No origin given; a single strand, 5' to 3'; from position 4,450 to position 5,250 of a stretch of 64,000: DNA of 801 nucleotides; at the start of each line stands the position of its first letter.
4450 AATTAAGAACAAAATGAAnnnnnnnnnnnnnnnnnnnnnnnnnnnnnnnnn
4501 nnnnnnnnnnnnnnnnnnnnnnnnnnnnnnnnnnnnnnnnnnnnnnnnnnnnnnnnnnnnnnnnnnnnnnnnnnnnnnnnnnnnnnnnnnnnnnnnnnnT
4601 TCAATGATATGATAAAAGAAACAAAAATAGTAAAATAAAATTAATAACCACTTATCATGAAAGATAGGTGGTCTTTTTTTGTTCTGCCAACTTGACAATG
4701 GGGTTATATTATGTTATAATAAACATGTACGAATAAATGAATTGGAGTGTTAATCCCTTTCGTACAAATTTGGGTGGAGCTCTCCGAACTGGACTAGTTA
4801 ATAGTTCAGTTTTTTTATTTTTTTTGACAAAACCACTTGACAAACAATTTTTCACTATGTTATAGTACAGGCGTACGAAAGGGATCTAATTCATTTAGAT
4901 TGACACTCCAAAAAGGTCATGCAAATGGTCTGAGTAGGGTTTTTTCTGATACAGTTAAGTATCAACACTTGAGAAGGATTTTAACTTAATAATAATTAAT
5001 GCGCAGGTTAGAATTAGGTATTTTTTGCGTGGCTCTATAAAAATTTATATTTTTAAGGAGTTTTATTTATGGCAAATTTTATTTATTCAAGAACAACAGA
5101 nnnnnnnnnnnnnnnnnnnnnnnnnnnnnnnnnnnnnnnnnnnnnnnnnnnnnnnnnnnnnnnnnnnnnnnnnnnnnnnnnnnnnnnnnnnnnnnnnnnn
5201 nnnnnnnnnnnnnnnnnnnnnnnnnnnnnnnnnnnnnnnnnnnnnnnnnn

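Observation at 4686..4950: Two tandem consensus promoters make short structured RNAs with three blocks of mutual complementarity, directly upstream of the operon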

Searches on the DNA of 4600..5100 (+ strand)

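Call 16: search_dna_similar(query=window:4640-5100:+, collection=plasmids, mode=distant, max_evalue=0.001)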
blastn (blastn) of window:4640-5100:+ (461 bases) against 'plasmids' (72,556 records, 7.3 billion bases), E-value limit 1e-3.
No match.

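Call 17: search_dna_similar(query=window:4640-5100:+, collection=phages, mode=distant, max_evalue=0.001)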
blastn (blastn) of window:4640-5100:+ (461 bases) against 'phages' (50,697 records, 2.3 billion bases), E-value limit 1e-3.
No match.
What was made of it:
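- Tried and rejected: The 461 nt region has no DNA match in phage or plasmid records (calls 16, 17).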

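Call 24: search_rna_families(source=window, start=4600, end=5100, threshold=evalue, max_evalue=10)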
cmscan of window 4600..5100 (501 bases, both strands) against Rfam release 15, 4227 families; matches with E-value up to 10: 6.
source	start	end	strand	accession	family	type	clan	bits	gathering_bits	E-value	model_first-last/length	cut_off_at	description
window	4640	4724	-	RF02618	SSRC34_2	Gene; sRNA;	-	20.9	48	0.54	1-125/125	no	Streptococcus sRNA 34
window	4700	4756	+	RF01978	HOTAIRM1_4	Gene; lncRNA;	-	18.7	40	2.8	1-102/102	no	HOX antisense intergenic RNA myeloid 1 conserved region 4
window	4699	4758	+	RF00577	SNORD72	Gene; snRNA; snoRNA; CD-box;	-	18.3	43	6.5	1-80/80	no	Small nucleolar RNA SNORD72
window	4753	4825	+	RF01770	rimP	Cis-reg; leader;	-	15.6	47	7.6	1-102/102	no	Gammaprotebacteria rimP leader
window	4638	4767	-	RF02694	RalA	Gene; sRNA;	-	13.8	170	1.5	1-179/179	no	RalR antitoxin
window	4619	4685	+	RF01461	rli24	Gene; sRNA;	-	13.3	100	9.3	20-90/158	no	Listeria sRNA rli22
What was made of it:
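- On Any Rfam 15 family: In call 24 the best E-value was 0.54, with all scores far below gathering.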

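Call 67: build_rna_model(alignment_id=A5, structure=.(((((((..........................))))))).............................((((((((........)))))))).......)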
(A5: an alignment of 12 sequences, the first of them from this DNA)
Model R1 built from alignment A5 (12 sequences, 101 columns); structure: as given.
model positions 89; base pairs 15; branch points 1; effective number of sequences 1.33; information 0.639 bits per position. Calibrated on 0.2 Mb of random sequence (short: E-values are rough).
structure used (alignment columns):
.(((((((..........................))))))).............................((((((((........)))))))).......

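Call 68: build_rna_model(alignment_id=A6, structure=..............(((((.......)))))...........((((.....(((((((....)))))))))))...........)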
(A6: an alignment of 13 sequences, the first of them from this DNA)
Model R2 built from alignment A6 (13 sequences, 84 columns); structure: as given.
model positions 74; base pairs 16; branch points 1; effective number of sequences 1.79; information 0.763 bits per position. Calibrated on 0.2 Mb of random sequence (short: E-values are rough).
structure used (alignment columns):
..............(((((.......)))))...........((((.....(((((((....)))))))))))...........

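Call 69: search_with_rna_model(model_id=R1, sources=[window, L008, L009, L010, L011, L012, L013, L014, L015, L016, L017, L018, L019, L020, L021, L022, L023, L024, L025, L026, L027, L028, L029, L030, L031, L032, L033, L034, L035, L036, L037, L038, L049, L050, L001, L006, L046], max_evalue=1)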
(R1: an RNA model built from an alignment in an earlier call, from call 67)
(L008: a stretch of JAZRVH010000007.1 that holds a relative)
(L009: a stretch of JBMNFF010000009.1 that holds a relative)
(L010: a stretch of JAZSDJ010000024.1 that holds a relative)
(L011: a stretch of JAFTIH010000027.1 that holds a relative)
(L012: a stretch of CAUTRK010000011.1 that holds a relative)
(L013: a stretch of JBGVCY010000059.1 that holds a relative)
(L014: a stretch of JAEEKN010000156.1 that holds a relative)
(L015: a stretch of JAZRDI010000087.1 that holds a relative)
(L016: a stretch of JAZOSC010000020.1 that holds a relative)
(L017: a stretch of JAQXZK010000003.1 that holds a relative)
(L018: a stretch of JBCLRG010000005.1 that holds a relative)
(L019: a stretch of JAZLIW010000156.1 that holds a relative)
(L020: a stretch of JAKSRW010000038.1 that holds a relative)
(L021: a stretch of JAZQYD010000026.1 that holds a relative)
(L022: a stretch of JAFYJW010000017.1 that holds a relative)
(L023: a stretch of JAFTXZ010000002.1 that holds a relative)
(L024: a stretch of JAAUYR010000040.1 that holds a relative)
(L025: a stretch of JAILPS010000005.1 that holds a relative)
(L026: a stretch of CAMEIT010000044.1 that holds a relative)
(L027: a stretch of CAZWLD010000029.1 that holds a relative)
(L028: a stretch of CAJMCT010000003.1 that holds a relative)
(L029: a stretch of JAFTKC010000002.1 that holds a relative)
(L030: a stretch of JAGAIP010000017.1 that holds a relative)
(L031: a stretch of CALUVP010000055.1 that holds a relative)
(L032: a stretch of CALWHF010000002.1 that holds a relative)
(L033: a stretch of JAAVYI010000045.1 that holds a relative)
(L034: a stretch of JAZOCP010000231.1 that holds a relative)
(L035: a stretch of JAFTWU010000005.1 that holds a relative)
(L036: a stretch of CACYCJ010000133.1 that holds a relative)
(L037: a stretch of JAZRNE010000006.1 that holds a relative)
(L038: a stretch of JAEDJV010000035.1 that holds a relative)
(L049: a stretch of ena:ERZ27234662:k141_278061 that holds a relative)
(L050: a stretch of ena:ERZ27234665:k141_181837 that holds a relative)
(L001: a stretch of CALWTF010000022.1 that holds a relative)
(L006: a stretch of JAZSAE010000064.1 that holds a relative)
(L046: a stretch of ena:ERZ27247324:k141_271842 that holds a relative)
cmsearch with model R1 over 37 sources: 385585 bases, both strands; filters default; matches with E-value up to 1: 5.
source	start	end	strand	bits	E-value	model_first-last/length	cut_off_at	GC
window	4727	4816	+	114.8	6e-22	1-89/89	no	0.37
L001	78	167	+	113.2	1.3e-21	1-89/89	no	0.38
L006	5752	5840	+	101.4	4.8e-19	1-89/89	no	0.36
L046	112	205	+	71.8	1.3e-12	1-89/89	no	0.35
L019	6551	6641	-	17.1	0.93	1-89/89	no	0.33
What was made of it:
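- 4727..4820 (+): Unit 1: predicted sRNA of about 90-100 nt. It starts at G4727 and ends in the T-runs (4810-4825). Covariance model R1 hits only this clade (call 69).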

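Call 70: search_with_rna_model(model_id=R2, sources=[window, L008, L009, L010, L011, L012, L013, L014, L015, L016, L017, L018, L019, L020, L021, L022, L023, L024, L025, L026, L027, L028, L029, L030, L031, L032, L033, L034, L035, L036, L037, L038, L049, L050, L001, L006, L046], max_evalue=1)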
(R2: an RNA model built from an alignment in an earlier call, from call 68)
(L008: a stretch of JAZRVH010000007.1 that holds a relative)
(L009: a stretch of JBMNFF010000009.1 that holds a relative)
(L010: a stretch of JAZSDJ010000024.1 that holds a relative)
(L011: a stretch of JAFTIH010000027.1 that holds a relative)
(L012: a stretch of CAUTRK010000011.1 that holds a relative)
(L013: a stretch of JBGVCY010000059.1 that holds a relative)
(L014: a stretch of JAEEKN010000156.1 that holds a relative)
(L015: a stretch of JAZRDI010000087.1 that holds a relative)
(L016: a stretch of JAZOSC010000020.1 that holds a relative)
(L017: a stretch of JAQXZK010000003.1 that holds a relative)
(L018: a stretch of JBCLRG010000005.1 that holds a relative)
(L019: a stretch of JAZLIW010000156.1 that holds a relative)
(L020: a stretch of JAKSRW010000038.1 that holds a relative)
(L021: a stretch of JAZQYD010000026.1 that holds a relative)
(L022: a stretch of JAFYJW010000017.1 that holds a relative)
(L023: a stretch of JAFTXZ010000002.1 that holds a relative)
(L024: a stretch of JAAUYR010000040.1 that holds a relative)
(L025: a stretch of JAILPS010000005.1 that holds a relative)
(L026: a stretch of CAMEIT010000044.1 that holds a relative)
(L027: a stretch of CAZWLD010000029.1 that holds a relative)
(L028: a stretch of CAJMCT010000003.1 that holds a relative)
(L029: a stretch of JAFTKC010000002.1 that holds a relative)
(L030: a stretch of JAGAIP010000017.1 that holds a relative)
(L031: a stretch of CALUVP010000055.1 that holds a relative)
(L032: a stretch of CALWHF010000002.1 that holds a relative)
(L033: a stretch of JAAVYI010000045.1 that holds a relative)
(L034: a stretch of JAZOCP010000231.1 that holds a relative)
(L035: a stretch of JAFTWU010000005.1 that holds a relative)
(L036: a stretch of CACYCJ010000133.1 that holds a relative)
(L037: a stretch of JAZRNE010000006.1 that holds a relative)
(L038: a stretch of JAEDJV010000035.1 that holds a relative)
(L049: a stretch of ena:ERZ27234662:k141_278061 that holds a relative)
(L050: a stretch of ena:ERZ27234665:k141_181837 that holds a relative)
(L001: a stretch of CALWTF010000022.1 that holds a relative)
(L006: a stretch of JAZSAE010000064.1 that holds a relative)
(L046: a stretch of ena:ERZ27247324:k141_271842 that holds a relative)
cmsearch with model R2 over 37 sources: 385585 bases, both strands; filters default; matches with E-value up to 1: 6.
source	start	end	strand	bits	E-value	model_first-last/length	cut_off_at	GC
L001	222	294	+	99.6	4.4e-19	1-74/74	no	0.36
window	4873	4945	+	98.4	8.3e-19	1-74/74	no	0.37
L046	267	340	+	90.6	4.4e-17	1-74/74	no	0.36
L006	5877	5933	+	41.1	3.9e-06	1-74/74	no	0.4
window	4732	4765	-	17.1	0.82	1-74/74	no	0.32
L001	83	116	-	17.1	0.82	1-74/74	no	0.32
